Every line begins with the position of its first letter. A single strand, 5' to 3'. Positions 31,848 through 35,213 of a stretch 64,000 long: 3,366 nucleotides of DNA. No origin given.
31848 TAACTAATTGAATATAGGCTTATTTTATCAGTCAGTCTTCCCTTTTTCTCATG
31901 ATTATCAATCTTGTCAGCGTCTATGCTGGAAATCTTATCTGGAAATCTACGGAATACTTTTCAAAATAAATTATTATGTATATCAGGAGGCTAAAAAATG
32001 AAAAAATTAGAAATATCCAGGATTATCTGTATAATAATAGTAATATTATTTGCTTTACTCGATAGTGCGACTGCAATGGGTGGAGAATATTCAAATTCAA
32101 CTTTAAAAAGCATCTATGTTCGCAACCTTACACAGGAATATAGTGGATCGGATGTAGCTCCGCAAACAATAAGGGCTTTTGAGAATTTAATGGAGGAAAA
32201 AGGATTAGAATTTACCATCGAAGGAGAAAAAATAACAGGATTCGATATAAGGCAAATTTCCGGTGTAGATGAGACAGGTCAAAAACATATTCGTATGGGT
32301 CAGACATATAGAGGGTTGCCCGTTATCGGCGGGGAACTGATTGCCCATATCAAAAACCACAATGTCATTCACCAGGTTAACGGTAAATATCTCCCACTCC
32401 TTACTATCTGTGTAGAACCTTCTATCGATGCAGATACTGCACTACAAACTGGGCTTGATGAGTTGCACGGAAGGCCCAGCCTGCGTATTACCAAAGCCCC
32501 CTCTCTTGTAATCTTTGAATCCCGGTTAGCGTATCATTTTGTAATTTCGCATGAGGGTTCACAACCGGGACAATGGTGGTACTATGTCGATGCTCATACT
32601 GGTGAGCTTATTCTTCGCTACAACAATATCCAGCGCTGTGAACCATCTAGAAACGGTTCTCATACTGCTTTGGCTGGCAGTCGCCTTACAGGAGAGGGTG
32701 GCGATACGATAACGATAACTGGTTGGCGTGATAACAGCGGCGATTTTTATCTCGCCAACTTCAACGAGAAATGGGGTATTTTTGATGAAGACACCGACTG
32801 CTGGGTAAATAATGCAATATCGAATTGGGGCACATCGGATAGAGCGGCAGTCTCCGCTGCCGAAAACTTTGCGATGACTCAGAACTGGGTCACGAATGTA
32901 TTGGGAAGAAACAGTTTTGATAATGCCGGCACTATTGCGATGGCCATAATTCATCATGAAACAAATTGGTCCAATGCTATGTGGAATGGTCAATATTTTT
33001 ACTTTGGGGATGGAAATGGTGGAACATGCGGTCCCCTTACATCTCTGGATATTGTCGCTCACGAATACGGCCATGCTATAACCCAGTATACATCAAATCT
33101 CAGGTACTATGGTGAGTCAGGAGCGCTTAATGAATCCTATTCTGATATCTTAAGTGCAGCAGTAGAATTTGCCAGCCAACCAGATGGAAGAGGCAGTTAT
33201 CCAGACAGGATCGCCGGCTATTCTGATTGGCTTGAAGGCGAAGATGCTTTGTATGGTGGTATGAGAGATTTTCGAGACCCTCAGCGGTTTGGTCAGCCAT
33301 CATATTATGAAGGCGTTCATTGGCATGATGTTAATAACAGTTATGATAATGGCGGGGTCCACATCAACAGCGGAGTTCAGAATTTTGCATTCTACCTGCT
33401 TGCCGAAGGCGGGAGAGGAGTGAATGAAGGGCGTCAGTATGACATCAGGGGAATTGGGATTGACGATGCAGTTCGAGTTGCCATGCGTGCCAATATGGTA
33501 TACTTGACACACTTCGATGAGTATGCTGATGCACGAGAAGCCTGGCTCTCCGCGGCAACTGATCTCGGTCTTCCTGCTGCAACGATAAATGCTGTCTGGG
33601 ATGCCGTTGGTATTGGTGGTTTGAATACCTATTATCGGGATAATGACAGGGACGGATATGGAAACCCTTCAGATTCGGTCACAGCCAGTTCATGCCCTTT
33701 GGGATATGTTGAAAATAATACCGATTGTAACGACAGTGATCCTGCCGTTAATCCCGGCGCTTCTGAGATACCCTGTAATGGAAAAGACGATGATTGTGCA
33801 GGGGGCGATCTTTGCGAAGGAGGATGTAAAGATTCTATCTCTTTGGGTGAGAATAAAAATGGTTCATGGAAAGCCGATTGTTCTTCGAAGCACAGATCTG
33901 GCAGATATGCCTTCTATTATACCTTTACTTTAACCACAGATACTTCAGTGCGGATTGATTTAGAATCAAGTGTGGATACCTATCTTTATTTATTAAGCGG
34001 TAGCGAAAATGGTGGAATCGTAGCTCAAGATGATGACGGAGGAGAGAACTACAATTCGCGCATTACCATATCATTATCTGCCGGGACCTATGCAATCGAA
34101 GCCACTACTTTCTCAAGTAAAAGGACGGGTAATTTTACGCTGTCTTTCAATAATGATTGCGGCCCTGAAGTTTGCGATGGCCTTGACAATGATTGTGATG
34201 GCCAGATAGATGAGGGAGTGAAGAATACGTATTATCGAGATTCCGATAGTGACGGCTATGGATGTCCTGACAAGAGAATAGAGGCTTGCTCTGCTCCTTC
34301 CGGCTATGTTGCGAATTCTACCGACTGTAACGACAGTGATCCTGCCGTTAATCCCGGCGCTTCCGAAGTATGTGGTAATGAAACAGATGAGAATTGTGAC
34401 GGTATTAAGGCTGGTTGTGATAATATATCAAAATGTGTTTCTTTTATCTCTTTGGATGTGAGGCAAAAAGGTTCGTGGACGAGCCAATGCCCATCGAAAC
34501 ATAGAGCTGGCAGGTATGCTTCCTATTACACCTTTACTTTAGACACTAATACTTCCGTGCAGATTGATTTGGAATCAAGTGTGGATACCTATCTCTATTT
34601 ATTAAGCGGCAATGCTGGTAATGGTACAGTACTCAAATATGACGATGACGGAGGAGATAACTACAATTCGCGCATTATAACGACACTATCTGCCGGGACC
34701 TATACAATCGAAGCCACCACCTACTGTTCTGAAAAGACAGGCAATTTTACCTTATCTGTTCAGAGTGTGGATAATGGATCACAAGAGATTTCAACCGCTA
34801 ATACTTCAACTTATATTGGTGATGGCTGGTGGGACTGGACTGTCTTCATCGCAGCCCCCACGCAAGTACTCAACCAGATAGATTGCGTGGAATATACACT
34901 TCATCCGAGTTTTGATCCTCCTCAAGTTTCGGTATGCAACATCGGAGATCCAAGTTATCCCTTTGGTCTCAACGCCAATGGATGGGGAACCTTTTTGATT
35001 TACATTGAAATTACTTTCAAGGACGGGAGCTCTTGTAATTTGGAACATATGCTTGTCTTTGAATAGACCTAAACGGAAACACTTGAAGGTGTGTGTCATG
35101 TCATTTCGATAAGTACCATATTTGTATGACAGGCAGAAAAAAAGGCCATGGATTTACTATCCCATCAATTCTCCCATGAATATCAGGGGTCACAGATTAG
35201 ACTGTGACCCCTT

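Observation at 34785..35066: YEATS-like domain with a conserved aromatic cage at the C-terminus of a secreted M4 metalloprotease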

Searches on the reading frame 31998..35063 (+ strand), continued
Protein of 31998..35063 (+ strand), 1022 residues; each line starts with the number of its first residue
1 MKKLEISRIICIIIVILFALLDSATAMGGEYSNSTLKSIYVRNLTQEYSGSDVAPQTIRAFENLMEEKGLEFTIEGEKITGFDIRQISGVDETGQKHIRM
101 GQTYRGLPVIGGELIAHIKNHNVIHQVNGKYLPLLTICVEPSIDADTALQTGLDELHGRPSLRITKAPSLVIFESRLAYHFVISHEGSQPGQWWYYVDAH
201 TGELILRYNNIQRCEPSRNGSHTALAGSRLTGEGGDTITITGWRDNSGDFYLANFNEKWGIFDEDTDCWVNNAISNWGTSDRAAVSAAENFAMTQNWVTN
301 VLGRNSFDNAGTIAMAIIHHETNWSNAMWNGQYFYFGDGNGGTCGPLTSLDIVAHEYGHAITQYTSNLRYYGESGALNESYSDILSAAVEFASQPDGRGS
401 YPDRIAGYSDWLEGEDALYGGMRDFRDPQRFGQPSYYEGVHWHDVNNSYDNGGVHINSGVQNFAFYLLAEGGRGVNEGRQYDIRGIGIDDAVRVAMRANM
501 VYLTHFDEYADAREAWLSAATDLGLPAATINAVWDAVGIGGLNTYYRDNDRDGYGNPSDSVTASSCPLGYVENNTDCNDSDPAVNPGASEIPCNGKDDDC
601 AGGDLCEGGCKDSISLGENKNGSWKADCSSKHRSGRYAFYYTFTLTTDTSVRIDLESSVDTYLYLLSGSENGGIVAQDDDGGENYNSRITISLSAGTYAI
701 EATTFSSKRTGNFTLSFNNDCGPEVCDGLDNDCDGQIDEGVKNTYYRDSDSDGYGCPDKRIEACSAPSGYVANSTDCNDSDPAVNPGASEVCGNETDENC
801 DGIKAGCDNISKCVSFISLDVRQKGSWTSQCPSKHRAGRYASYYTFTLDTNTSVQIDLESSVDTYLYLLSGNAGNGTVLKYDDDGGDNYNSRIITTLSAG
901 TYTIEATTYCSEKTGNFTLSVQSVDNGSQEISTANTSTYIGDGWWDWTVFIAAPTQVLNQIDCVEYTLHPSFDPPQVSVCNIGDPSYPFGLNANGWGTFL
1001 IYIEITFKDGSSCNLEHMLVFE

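Call 32: search_protein_families(library=pfam, alignment_id=A2, max_evalue=0.0001)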
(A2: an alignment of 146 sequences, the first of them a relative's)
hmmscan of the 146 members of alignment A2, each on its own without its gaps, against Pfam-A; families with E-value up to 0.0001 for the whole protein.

A. member 1, P0034 (1022 aa): 7 families
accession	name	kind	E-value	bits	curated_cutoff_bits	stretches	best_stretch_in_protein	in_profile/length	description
PF02868.21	Peptidase_M4_C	-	2.8e-33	115.6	24.4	1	366-539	1-165/165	Thermolysin metallopeptidase, alpha-helical domain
PF01447.24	Peptidase_M4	-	2e-22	80.6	22.4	1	254-363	35-145/145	Thermolysin metallopeptidase, catalytic domain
PF11617.13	Cu-binding_MopE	-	2.2e-21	76.2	27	2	776-803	1-27/30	Putative metal-binding motif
PF20305.4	pYEATS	-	2.1e-19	69.6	26.9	1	945-1019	1-72/73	prokaryotic YEATS domain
PF03366.22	YEATS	-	2e-13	50.5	22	1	945-1021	4-78/80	YEATS family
PF04151.21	PPC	-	6.2e-11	43.4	25.9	2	843-906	4-68/70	Bacterial pre-peptidase C-terminal domain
PF07504.19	FTP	-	6.2e-10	39.2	21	1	90-130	10-50/51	Fungalysin/Thermolysin Propeptide Motif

B. families by the number of members that match (of 146 scanned): 46 families (the first 25 are shown)
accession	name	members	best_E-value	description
PF20305.4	pYEATS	146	1.9e-48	prokaryotic YEATS domain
PF03366.22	YEATS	146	7.5e-33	YEATS family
PF00656.27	Peptidase_C14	10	1.4e-44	Caspase domain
PF00112.29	Peptidase_C1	7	6.2e-13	Papain family cysteine protease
PF25174.1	Beta-prop_THOC3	6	8.1e-28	THOC3 beta-propeller domain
PF13676.11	TIR_2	5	6.6e-29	TIR domain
PF24814.1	WD40_Prp19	5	1.4e-20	Prp19 WD40 domain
PF13620.12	CarboxypepD_reg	5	7.2e-10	Carboxypeptidase regulatory-like domain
PF25173.1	Beta-prop_WDR3_1st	4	2.8e-17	WDR3 first beta-propeller domain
PF24807.1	WD40_CDC20-Fz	4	3.8e-13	CDC20/Fizzy WD40 domain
PF24817.1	WD40_WDHD1_1st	4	8.2e-12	WDHD1 first WD40 domain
PF08308.17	PEGA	3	1.9e-22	PEGA domain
PF25175.1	Beta-prop_WDR5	3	8.8e-15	WDR5 beta-propeller domain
PF23414.1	Beta-prop_EML_2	3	1.5e-12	Echinoderm microtubule-associated protein second beta-propeller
PF24780.1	WD40_MABP1-WDR62_1st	3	3.4e-12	MABP1/WDR62 first WD40 domain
PF02868.21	Peptidase_M4_C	1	2.8e-33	Thermolysin metallopeptidase, alpha-helical domain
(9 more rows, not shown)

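Call 49: find_encoding_contigs(protein=P0034, flank=2000, max_places=3)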
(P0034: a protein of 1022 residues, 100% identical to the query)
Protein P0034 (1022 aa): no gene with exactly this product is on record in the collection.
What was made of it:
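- Tried and rejected: Contig look-up of the window protein: not on record (call 49).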

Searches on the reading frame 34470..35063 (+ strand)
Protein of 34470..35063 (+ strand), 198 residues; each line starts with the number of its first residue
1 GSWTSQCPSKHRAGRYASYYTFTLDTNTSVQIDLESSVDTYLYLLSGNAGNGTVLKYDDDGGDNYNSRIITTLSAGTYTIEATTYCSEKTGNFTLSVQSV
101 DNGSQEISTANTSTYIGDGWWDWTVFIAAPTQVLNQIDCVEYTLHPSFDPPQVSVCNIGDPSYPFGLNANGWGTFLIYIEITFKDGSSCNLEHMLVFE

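Call 50: find_homologous_proteins(query=window:34470-35063:+, max_evalue=0.001)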
Query window:34470-35063:+ (198 aa): 300 proteins with E <= 0.001 among 355 candidates; the best 120 are listed.
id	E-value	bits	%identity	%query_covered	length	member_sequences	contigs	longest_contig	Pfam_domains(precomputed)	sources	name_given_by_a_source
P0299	1.5e-79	285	60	49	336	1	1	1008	PF04151.22,PF01067.29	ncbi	ncbi:MAG: hypothetical protein OMM_14204, partial [Candidatus Magnetoglobus multicellularis str. Ara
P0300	3.4e-66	241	58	49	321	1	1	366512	PF04151.22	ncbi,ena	-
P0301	8.2e-58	214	49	53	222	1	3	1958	PF03366.23,PF20305.5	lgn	-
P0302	1.1e-57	213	57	48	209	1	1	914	PF03366.23,PF20305.5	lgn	-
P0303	3.1e-57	212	56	47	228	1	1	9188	PF03366.23,PF20305.5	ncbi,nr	ncbi:MAG: hypothetical protein HY238_07525 [Acidobacteria bacterium]|nr:hypothetical protein [Acidob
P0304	4.9e-57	211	55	47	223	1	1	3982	PF03366.23,PF20305.5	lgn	-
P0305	6.3e-57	211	61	47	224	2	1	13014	PF03366.23,PF20305.5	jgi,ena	-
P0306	2.9e-56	208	55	52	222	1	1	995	PF03366.23,PF20305.5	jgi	jgi:transcription initiation factor IIF auxiliary subunit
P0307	2.9e-56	208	55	48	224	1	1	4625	PF03366.23,PF20305.5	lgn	-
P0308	4.0e-56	208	59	47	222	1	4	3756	PF03366.23,PF20305.5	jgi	jgi:transcription initiation factor IIF auxiliary subunit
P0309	9.1e-56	207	49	50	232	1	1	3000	PF03366.23,PF20305.5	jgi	jgi:transcription initiation factor IIF auxiliary subunit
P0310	1.3e-55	206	50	60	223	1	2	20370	PF03366.23,PF20305.5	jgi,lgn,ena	-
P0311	3.0e-55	205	56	48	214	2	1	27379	PF03366.23,PF20305.5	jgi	-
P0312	4.9e-54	201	50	60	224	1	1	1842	PF03366.23,PF20305.5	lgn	-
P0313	2.1e-53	199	54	48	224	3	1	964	PF03366.23,PF20305.5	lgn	-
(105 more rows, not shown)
